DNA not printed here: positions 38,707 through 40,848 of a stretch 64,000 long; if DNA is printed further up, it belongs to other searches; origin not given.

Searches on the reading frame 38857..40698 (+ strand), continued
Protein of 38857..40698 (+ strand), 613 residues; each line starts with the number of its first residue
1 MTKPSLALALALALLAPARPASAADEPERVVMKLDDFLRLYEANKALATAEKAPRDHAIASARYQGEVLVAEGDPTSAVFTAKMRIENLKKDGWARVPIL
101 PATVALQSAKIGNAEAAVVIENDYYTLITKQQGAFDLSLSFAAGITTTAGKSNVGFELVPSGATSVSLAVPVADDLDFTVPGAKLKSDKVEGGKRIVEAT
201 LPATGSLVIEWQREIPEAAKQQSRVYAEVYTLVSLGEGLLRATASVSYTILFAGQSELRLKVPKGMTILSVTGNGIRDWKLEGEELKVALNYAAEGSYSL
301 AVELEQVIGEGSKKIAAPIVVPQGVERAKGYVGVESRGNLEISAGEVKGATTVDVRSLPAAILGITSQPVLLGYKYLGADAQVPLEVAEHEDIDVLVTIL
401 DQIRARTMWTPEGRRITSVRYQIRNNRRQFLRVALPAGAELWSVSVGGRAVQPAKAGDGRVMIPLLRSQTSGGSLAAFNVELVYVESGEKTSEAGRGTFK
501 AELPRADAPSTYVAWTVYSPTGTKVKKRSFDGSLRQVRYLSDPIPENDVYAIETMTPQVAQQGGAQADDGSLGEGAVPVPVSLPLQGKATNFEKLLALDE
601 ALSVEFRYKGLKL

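Call 81: find_related_loci(query=A6, collection=metagenome_contigs, flank=8000)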
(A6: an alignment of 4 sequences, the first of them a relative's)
Query A6 (664 aa) in metagenome_contigs; peptide patterns used: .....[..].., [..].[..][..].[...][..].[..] (x = any residue, [..] = any of these).
414 stretches matched a pattern; 110 encode a relative of the query (tblastn E <= 1e-3); the best 80 are kept; 80 distinct loci.
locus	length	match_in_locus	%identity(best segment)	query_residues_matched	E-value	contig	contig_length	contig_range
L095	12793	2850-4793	58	19-660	0e+0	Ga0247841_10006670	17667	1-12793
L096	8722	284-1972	54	97-662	0e+0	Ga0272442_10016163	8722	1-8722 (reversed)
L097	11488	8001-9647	51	111-664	0e+0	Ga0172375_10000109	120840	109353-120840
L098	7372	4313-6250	49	24-664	0e+0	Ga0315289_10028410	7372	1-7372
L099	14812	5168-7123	49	19-664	0e+0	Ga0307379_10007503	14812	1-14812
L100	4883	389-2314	48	24-660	0e+0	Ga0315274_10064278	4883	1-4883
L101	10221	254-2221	47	11-660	0e+0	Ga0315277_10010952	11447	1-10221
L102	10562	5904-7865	46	5-660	2e-180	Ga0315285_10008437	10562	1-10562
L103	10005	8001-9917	46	28-660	2e-179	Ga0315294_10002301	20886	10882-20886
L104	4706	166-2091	47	28-660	0e+0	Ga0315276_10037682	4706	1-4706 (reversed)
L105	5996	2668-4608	48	28-660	2e-178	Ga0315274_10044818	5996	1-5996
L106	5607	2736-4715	45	4-660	7e-179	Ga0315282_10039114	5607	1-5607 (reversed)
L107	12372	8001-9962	46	12-660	8e-176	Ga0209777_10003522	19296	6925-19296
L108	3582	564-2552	45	1-660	0e+0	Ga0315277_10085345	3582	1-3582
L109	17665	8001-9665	51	109-664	0e+0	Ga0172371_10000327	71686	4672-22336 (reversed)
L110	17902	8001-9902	48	34-660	4e-175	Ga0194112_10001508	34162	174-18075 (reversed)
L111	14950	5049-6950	48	34-660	4e-175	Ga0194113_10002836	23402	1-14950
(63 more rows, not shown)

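Call 85: search_protein_families(library=pfam, proteins=[L110:2029-7875:+, L105:2-2578:+, L111:6701-9148:+], max_evalue=0.1)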
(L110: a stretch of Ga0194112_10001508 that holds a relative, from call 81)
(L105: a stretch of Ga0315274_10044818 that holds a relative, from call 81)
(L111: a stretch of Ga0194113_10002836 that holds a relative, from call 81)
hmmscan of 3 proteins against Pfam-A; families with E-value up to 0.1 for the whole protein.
L110:2029-7875:+ (1949 aa): 3 families
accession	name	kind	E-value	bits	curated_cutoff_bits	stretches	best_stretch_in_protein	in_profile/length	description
PF00515.34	TPR_1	-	0.016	15.4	27.8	0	676-704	5-33/34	Tetratricopeptide repeat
PF07719.23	TPR_2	-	0.023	15.2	27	1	675-704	4-33/34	Tetratricopeptide repeat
PF01441.24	Lipoprotein_6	-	0.046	14.2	27.8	1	742-840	58-155/170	Lipoprotein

L105:2-2578:+ (859 aa): 4 families
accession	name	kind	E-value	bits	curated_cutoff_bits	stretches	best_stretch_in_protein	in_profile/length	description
PF07660.19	STN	-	5.2e-09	36.2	28.4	2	355-409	2-52/52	Secretin and TonB N terminus short domain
PF03958.22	Secretin_N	-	4.7e-05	24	28.2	1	10-44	28-62/69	Bacterial type II/III secretion system short domain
PF09016.15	Pas_Saposin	-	0.028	15.1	27.5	0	84-108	13-37/73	Pas factor saposin fold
PF21305.2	type_II_gspD_N0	-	0.069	13.4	27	0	104-139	1-34/71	GspD-like, N0 domain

L111:6701-9148:+ (816 aa): 4 families
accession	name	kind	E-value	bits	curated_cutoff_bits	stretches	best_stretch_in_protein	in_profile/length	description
PF13646.12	HEAT_2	-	1.1e-21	77.3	27.7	4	633-694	14-75/88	HEAT repeats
PF01347.28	Vitellogenin_N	-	3.2e-05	23.1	24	1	282-366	457-534/590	Lipoprotein amino terminal region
PF02985.28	HEAT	-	0.0075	16.9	23.5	0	302-320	10-28/31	HEAT repeat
PF03130.22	HEAT_PBS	-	0.015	16.3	20.9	1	308-331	1-24/27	PBS lyase HEAT-like repeat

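Call 97: search_protein_families(library=padloc, proteins=[window:38857-40695:+], max_evalue=0.01)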
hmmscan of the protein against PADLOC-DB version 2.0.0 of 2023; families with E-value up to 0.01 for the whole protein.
window:38857-40695:+ (613 aa): 0 families

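Call 104: search_protein_families(library=ncbifam, proteins=[L092:1290-5009:+, L092:5009-7018:+, L110:2029-7875:+, P0254, P0253, P0304], max_evalue=0.01)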
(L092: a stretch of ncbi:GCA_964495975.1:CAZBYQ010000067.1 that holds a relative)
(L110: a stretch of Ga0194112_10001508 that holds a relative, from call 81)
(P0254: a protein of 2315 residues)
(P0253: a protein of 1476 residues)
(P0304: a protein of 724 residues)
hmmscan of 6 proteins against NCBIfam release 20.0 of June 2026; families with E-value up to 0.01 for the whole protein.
L092:1290-5009:+ (1240 aa): 2 families
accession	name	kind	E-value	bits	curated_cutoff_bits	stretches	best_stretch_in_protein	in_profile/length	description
NF042912.1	Amuc_1098_fam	equivalog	8e-05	20.9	750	1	1067-1091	762-786/805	Amuc_1098 family type IV pilus outer membrane protein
TIGR02517.1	type_II_gspD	equivalog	0.00059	18.4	351.35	1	1063-1089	552-578/600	type II secretion system secretin GspD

L092:5009-7018:+ (670 aa): 0 families

L110:2029-7875:+ (1949 aa): 1 family
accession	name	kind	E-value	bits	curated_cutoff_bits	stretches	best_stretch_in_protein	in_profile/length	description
NF052533.1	SurfProtOspCBorb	equivalog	0.0065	16.5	300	0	721-843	76-193/211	outer surface protein OspC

P0254 (2315 aa): 1 family
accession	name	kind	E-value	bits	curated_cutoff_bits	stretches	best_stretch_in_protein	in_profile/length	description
TIGR01710.1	typeII_sec_gspG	equivalog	1.7e-05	24.9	88.85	1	892-954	1-62/134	type II secretion system major pseudopilin GspG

P0253 (1476 aa): 0 families

P0304 (724 aa): 0 families
